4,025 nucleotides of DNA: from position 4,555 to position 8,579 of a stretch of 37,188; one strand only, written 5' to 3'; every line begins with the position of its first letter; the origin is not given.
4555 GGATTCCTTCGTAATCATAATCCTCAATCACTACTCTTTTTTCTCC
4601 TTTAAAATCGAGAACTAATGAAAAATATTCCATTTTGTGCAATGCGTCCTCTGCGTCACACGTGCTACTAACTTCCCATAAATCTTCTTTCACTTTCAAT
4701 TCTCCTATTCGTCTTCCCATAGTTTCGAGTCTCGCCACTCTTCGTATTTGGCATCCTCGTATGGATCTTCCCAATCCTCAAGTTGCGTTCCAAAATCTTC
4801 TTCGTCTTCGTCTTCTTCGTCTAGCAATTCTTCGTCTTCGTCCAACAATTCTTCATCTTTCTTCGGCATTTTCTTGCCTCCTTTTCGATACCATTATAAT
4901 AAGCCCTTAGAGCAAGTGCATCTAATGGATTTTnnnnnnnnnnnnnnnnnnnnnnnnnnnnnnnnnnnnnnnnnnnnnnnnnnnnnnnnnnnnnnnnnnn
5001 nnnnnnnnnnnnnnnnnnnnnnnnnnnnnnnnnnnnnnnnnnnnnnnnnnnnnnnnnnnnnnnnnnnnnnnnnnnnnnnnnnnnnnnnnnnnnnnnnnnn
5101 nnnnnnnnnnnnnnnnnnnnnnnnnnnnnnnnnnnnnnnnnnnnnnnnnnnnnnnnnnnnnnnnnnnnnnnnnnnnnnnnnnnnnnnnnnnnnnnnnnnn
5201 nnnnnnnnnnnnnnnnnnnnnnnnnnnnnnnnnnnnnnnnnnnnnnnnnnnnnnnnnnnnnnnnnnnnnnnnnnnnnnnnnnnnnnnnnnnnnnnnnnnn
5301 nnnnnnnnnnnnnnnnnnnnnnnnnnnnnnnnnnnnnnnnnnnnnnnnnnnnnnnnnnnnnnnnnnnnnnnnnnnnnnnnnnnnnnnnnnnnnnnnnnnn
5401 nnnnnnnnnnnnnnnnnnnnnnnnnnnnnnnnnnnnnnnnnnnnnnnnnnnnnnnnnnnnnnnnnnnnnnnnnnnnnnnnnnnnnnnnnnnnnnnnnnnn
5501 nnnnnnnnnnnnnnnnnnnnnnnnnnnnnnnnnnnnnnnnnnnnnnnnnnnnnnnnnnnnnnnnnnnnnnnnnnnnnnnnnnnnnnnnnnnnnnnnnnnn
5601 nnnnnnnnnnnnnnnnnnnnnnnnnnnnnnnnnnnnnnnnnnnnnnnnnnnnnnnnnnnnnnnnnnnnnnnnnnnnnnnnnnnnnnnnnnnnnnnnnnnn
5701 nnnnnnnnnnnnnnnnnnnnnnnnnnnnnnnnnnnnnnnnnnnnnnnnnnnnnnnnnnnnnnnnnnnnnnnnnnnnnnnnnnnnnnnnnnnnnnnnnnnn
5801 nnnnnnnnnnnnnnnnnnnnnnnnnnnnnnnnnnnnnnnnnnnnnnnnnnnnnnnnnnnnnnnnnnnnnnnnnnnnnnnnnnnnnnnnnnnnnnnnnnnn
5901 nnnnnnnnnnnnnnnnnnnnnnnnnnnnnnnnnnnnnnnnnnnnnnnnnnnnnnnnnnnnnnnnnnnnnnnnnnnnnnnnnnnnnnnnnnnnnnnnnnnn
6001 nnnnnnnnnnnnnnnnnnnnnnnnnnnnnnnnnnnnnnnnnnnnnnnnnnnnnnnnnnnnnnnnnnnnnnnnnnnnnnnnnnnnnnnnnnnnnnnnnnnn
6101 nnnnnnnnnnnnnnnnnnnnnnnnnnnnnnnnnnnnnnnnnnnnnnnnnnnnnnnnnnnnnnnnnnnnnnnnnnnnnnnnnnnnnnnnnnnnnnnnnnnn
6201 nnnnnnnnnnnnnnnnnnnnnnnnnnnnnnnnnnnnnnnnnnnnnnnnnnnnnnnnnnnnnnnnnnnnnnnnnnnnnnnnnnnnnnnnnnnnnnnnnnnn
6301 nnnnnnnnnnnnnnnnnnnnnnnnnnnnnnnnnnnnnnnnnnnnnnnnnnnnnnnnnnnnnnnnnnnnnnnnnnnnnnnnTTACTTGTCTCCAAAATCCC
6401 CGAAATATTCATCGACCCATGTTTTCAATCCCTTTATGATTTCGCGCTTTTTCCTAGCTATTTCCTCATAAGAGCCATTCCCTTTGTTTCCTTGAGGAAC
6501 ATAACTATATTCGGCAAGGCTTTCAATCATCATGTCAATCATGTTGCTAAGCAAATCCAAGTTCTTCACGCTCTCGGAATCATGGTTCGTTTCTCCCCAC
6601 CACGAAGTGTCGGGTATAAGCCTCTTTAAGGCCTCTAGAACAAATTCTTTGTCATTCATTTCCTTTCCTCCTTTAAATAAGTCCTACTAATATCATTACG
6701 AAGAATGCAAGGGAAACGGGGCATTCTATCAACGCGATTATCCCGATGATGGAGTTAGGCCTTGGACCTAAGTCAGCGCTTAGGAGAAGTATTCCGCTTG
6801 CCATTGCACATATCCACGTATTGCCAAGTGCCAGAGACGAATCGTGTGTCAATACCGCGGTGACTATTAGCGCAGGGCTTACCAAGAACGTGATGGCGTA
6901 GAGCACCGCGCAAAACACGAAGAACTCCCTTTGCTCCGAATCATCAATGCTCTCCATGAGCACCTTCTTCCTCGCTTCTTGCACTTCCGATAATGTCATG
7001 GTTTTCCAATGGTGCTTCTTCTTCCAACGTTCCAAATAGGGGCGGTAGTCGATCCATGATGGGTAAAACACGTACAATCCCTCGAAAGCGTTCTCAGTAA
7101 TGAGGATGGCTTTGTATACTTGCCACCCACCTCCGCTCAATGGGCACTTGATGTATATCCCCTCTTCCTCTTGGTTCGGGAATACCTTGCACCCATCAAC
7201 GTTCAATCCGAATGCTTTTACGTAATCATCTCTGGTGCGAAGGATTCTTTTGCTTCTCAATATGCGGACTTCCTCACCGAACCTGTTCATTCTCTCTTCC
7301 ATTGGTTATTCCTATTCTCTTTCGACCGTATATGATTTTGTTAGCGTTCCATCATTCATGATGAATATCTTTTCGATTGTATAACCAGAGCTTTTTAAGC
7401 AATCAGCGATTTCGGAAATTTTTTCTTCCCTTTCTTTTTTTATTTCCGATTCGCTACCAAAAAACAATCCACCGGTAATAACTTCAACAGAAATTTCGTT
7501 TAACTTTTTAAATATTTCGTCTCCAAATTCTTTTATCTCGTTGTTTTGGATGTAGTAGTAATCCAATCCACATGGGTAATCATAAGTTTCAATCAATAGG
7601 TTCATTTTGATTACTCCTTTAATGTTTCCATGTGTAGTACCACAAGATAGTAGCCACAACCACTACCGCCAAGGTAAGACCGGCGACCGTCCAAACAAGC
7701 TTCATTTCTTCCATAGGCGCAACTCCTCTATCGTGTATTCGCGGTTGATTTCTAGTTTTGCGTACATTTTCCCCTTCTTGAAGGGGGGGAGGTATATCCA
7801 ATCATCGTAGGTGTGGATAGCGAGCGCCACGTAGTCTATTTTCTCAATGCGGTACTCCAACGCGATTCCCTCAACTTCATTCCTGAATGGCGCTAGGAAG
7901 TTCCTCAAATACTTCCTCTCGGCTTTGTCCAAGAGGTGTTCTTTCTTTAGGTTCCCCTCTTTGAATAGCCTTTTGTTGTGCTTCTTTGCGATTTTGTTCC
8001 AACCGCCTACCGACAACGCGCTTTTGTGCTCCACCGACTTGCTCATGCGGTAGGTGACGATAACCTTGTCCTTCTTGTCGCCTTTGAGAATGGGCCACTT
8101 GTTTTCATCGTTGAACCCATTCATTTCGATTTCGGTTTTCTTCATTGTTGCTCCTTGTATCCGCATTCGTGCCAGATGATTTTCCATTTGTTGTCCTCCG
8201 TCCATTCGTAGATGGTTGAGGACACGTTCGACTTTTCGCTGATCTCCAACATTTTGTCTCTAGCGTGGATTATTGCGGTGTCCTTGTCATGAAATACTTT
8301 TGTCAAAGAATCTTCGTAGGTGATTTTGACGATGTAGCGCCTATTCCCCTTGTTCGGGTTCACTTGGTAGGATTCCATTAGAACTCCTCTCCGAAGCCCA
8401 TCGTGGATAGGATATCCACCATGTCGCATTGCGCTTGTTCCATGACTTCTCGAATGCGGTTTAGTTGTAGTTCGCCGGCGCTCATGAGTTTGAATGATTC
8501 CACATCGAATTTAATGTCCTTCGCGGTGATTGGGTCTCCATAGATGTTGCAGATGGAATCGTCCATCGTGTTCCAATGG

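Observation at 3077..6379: Probable anti-defence island at the distal end of the early operon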

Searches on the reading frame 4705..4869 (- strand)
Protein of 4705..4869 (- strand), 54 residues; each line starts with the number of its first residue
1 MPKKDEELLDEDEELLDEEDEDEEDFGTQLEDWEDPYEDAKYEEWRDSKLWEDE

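Call 5: search_protein_families(library=pfam, proteins=[window:4705-4869:-], max_evalue=0.01)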
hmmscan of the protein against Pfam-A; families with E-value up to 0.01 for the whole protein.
window:4705-4869:- (54 aa): 0 families

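Call 6: search_protein_families(library=phrogs, proteins=[window:4705-4869:-], max_evalue=0.01)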
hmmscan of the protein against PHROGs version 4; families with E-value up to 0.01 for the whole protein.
window:4705-4869:- (54 aa): 0 families

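Call 51: find_homologous_proteins(query=window:4705-4869:-, max_evalue=0.01)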
Query window:4705-4869:- (54 aa): 35 proteins with E <= 0.01 among 131 candidates.
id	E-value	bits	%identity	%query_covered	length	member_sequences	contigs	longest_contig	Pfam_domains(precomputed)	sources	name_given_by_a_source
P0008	6.6e-22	94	96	100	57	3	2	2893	-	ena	-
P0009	2.2e-21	92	98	98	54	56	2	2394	-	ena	-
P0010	6.6e-21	91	96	100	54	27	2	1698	-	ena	-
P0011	1.2e-20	90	94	100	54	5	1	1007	-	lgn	-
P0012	6.0e-20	88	94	100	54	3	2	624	-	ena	-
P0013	1.9e-19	86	93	100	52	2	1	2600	-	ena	-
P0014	2.2e-19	86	94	100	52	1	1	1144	-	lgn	-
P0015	2.6e-19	86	91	100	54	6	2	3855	-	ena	-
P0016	3.7e-19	85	94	100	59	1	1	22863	-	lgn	-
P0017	4.0e-19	85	93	100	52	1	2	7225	-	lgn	-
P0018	7.6e-19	85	93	54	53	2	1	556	-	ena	-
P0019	8.9e-19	84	93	100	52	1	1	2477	-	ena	-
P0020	1.0e-18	84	96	52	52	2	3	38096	-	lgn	-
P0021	1.1e-18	84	97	54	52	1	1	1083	-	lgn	-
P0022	1.4e-18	84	93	100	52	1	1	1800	-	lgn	-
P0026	3.9e-18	82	91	100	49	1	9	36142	-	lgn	-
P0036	1.7e-16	77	100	48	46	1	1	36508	-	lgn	-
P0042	3.9e-12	63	80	46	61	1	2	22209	-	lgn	-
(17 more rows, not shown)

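Call 56: search_protein_families(library=padloc, proteins=[window:4705-4869:-], max_evalue=0.01)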
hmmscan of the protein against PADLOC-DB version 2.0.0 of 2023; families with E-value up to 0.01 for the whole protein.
window:4705-4869:- (54 aa): 0 families

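Call 63: find_encoding_contigs(protein=P0020, flank=7000, max_places=2)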
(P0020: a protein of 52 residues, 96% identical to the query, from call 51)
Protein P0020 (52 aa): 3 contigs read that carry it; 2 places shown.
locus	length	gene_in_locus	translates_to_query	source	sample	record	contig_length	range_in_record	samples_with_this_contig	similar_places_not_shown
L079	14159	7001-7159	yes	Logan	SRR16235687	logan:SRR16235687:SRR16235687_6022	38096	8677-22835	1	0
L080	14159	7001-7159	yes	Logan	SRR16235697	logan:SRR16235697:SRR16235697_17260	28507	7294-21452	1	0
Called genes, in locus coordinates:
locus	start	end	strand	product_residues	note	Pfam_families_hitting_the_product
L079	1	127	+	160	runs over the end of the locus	PF00436:SSB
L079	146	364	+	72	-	PF12844:HTH_19, PF13560:HTH_31, PF01381:HTH_3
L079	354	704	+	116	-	-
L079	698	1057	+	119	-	-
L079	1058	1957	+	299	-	PF01507:PAPS_reduct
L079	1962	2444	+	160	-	-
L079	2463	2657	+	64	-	-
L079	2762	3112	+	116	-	-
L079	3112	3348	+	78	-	-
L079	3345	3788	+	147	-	-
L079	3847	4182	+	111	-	-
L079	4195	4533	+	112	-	-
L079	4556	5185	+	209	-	-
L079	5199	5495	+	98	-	-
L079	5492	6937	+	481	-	PF00145:DNA_methylase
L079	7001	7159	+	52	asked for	-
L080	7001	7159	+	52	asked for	-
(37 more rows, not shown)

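Call 64: find_encoding_contigs(protein=P0026, flank=7000, max_places=2)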
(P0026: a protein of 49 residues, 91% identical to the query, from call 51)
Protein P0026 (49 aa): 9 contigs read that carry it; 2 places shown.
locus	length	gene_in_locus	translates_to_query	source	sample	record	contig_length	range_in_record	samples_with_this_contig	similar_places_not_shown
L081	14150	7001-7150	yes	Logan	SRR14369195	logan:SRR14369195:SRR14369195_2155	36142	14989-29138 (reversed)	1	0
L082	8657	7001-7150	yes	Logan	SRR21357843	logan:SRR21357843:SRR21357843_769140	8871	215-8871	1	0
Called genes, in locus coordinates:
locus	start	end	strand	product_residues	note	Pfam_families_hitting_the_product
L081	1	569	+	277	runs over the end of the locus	PF06378:SSAP_Sak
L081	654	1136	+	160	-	PF00436:SSB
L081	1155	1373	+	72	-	PF12844:HTH_19, PF13560:HTH_31, PF01381:HTH_3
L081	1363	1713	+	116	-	-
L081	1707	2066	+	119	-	-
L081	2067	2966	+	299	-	PF01507:PAPS_reduct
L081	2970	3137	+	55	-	-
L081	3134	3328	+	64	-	-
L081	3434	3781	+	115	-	-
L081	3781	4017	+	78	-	-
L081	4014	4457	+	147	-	-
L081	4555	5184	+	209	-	-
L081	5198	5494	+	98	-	-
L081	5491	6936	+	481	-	PF00145:DNA_methylase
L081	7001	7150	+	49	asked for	-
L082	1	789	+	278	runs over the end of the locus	PF06378:SSAP_Sak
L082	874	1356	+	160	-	PF00436:SSB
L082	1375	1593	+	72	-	PF12844:HTH_19, PF13560:HTH_31, PF01381:HTH_3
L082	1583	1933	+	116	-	-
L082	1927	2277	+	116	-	-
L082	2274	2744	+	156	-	-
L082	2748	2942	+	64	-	-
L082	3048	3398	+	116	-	-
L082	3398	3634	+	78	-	-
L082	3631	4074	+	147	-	-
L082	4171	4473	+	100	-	-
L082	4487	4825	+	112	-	-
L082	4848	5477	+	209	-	-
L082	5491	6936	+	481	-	PF00145:DNA_methylase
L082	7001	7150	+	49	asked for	-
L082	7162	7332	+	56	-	-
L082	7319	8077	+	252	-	PF01555:N6_N4_Mtase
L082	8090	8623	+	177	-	-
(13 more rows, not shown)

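Call 65: find_encoding_contigs(protein=P0042, flank=7000, max_places=2)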
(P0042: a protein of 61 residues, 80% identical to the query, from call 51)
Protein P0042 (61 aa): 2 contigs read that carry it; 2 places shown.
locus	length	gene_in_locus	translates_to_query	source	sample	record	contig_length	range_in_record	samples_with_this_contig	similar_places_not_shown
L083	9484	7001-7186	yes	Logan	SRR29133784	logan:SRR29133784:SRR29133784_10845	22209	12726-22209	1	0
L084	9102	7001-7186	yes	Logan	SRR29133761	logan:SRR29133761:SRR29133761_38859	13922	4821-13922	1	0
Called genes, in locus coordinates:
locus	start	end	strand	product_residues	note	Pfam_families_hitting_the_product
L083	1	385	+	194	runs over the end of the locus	PF07083:DUF1351 (weak)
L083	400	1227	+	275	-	PF06378:SSAP_Sak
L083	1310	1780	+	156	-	PF00436:SSB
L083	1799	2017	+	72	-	PF12844:HTH_19, PF13560:HTH_31, PF01381:HTH_3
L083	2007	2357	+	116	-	-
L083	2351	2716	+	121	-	-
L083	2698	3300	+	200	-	PF01507:PAPS_reduct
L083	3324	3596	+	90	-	-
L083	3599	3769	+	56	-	-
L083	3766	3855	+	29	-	-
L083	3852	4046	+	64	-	-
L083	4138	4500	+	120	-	-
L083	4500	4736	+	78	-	-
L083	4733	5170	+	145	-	-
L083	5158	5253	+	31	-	-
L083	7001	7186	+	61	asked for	-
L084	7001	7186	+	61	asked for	-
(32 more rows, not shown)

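Call 66: find_encoding_contigs(protein=P0036, flank=7000, max_places=2)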
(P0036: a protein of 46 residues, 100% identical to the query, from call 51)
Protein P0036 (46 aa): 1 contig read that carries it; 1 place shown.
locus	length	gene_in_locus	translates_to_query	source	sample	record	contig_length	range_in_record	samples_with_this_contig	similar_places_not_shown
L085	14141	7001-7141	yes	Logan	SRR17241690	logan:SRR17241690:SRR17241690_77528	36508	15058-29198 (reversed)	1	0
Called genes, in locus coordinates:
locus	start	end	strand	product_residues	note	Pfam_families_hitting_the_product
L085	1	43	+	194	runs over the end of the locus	PF07083:DUF1351 (weak)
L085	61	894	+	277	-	PF06378:SSAP_Sak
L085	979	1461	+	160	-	PF00436:SSB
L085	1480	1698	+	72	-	PF12844:HTH_19, PF13560:HTH_31, PF01381:HTH_3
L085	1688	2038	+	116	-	-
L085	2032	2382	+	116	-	-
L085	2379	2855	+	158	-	-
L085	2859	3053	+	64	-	-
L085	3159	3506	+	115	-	-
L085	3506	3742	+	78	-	-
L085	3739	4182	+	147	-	-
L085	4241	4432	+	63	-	-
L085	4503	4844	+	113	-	-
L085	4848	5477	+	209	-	-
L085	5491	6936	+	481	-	PF00145:DNA_methylase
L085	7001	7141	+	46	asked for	-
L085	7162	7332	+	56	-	-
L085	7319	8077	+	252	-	PF01555:N6_N4_Mtase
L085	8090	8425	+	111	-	-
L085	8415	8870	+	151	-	PF01469:Pentapeptide_2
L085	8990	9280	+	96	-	-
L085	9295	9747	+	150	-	PF05866:RusA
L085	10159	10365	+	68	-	-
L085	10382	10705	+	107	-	-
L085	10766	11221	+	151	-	PF26096:DUF8033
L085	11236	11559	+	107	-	-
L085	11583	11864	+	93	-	-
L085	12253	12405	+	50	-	-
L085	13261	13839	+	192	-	-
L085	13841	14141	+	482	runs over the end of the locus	PF04466:Terminase_3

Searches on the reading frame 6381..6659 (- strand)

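Call 5: search_protein_families(library=pfam, proteins=[window:6381-6659:-], max_evalue=0.01)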
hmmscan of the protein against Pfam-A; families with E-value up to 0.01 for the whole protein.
window:6381-6659:- (92 aa): 0 families

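Call 6: search_protein_families(library=phrogs, proteins=[window:6381-6659:-], max_evalue=0.01)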
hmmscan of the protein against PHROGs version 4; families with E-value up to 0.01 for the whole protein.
window:6381-6659:- (92 aa): 1 family
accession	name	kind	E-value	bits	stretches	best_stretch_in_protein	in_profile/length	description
phrog_26337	-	unknown function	0.00037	21.4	1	10-84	13-88/92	-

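Call 56: search_protein_families(library=padloc, proteins=[window:6381-6659:-], max_evalue=0.01)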
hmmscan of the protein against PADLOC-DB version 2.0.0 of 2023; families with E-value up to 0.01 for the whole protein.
window:6381-6659:- (92 aa): 0 families

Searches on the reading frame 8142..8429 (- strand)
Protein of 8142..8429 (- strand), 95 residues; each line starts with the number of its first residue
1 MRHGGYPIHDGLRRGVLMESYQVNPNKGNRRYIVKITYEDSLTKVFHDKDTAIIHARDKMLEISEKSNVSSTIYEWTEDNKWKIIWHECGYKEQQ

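Call 7: search_protein_families(library=phrogs, proteins=[window:8142-8429:-], max_evalue=0.01)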
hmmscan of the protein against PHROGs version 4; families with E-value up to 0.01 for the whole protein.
window:8142-8429:- (95 aa): 1 family
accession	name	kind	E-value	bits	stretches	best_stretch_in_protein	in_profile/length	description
phrog_32560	-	unknown function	0.0028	18.9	1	29-92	43-105/106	-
